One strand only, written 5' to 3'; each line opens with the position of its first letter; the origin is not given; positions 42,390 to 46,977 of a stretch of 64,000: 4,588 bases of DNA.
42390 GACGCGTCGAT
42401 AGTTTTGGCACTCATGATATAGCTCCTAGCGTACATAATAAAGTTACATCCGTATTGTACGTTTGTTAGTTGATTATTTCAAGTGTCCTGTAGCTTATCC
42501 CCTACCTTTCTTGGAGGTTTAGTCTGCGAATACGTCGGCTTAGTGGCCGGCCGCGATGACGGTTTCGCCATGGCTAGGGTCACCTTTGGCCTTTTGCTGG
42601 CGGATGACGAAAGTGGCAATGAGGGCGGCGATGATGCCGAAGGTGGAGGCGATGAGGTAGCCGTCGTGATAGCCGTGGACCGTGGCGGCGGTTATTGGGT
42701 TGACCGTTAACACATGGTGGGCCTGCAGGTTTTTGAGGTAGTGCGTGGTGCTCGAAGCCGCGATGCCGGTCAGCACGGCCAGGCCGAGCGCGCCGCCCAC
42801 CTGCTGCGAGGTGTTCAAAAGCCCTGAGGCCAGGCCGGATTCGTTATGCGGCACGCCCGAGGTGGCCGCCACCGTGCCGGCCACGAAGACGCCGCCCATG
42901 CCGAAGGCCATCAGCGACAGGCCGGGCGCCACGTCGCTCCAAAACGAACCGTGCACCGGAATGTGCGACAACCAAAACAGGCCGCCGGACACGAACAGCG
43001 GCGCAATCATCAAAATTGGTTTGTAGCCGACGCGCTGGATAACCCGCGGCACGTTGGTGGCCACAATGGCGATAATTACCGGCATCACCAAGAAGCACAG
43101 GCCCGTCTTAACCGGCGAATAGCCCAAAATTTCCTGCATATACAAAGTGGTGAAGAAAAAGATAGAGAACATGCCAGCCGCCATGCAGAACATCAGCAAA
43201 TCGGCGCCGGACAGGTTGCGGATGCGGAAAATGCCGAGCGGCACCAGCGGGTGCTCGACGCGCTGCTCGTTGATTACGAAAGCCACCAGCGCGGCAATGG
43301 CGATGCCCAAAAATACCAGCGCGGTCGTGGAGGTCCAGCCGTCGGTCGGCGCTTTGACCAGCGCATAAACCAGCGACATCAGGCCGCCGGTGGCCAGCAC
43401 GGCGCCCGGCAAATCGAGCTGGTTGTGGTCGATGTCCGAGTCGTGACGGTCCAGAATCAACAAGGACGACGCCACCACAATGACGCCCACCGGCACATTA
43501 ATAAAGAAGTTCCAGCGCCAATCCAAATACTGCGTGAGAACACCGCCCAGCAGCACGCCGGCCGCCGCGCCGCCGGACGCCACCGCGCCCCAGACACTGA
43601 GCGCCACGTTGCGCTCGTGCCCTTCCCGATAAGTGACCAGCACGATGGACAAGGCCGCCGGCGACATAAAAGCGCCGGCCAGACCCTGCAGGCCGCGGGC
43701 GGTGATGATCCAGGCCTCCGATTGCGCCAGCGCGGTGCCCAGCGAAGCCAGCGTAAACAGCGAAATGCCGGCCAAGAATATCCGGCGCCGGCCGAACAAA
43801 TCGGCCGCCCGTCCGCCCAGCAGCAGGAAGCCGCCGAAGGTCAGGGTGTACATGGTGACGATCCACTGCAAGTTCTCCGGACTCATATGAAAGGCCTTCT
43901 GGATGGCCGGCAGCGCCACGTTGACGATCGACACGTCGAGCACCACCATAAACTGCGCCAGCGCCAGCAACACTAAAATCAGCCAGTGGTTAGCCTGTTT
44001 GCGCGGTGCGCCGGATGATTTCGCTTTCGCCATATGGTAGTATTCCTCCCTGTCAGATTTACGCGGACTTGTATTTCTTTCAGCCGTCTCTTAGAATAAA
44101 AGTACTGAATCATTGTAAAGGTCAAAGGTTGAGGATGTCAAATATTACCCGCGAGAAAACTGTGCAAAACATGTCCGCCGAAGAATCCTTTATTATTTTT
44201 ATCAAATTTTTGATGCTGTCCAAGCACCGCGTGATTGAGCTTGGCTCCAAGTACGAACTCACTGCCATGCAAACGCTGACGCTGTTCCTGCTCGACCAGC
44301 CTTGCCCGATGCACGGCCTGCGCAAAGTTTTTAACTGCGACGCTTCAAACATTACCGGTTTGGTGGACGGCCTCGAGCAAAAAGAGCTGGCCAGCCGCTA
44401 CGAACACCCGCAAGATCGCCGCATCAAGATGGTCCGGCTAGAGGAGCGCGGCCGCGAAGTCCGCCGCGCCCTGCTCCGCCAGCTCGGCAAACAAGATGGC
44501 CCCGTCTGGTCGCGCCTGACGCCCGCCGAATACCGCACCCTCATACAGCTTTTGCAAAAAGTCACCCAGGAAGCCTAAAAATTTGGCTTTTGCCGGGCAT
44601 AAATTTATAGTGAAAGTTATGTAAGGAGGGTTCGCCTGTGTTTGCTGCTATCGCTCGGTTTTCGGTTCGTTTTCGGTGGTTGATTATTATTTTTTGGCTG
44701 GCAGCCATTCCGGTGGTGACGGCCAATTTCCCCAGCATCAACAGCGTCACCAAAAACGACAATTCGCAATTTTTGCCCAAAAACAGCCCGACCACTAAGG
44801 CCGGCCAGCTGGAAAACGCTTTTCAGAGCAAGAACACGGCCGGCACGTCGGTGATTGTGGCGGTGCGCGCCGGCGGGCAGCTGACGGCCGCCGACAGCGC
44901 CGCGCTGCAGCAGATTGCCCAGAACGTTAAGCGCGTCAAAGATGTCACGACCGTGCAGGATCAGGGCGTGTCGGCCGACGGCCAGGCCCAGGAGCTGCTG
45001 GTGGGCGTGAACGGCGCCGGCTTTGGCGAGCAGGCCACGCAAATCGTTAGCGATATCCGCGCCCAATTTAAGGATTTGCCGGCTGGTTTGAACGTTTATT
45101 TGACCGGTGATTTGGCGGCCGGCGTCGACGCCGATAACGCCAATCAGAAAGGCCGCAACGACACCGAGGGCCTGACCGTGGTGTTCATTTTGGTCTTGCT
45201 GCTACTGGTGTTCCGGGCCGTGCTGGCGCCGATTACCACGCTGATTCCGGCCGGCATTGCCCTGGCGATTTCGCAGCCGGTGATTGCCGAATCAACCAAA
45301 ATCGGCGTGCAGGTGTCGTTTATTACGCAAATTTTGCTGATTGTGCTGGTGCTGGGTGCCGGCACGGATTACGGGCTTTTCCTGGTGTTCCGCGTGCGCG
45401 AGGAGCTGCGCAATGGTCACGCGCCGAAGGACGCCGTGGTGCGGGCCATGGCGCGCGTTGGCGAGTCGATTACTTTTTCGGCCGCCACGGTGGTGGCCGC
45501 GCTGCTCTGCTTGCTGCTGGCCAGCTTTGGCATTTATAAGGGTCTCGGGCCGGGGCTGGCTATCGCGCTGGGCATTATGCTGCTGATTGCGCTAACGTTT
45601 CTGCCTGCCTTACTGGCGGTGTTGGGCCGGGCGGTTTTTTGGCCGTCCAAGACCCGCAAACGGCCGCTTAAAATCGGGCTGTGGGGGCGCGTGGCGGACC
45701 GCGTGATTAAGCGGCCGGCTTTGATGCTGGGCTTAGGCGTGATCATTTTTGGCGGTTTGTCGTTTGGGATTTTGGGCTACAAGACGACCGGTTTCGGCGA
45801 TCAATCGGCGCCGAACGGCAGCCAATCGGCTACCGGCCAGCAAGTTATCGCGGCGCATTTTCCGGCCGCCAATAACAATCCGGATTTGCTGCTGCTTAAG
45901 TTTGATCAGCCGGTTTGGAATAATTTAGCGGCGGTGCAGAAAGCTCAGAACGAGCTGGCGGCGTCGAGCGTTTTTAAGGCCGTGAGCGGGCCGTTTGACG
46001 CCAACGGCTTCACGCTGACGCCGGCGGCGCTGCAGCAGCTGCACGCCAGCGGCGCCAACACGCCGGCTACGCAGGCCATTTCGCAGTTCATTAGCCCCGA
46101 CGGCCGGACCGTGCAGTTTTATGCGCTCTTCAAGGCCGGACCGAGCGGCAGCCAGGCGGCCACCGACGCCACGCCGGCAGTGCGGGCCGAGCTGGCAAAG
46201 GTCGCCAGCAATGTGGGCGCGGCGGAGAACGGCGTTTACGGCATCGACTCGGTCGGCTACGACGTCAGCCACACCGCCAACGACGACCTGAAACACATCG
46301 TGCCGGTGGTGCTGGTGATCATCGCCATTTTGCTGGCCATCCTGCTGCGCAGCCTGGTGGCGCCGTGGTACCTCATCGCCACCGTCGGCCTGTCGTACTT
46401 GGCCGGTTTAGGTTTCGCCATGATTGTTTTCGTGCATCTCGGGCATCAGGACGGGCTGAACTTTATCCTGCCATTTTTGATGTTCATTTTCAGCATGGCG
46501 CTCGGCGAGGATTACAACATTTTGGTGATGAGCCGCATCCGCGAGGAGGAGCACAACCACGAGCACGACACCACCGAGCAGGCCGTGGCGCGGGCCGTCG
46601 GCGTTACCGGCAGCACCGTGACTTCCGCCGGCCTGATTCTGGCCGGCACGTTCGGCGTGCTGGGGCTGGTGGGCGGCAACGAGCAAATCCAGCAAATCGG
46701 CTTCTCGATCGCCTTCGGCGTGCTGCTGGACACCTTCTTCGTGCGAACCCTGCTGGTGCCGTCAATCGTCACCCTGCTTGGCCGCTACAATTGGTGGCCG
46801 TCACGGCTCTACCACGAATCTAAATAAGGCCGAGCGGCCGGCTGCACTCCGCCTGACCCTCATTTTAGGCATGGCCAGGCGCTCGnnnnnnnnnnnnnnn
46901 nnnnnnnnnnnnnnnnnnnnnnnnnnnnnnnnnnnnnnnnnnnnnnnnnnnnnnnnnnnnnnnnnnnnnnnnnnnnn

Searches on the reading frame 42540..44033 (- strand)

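Call 12: search_protein_families(library=pfam, proteins=[window:42540-44033:-], max_evalue=0.01)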
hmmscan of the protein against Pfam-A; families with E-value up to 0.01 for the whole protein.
window:42540-44033:- (497 aa): 1 family
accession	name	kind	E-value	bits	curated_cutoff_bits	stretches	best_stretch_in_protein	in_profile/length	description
PF07690.21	MFS_1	-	1.7e-53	182.2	33.4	1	23-417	1-346/347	Major Facilitator Superfamily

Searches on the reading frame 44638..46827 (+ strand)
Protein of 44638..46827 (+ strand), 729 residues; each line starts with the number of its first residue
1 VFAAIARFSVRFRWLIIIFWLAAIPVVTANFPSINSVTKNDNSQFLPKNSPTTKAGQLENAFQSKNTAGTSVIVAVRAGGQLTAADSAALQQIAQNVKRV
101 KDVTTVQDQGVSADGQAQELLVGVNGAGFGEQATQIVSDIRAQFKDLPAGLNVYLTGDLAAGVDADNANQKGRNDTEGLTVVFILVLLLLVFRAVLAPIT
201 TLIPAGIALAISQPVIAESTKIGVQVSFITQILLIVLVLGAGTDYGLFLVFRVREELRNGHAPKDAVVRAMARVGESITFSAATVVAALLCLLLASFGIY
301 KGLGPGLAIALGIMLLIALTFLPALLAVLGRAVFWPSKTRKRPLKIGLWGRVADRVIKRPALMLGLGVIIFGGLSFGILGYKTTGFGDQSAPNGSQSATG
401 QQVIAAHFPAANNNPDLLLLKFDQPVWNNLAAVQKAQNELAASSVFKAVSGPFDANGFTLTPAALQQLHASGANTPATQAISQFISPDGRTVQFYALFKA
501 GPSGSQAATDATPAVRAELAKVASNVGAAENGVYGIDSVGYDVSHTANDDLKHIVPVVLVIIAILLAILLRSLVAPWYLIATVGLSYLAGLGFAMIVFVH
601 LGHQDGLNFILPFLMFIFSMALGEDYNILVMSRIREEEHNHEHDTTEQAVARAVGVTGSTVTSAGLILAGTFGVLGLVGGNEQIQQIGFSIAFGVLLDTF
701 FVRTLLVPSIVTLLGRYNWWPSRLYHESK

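Call 12: search_protein_families(library=pfam, proteins=[window:44638-46827:+], max_evalue=0.01)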
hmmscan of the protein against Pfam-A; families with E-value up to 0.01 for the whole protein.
window:44638-46827:+ (729 aa): 3 families
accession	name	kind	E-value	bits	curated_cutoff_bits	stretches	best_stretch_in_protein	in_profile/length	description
PF03176.21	MMPL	-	1.5e-116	389.4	20.5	2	45-362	2-332/333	MMPL family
PF00873.25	ACR_tran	-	3.2e-06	25.6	28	1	37-329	198-489/1021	AcrB/AcrD/AcrF family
PF12349.14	Sterol-sensing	-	0.0053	17.1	22.3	0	580-707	13-130/153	Sterol-sensing domain of SREBP cleavage-activation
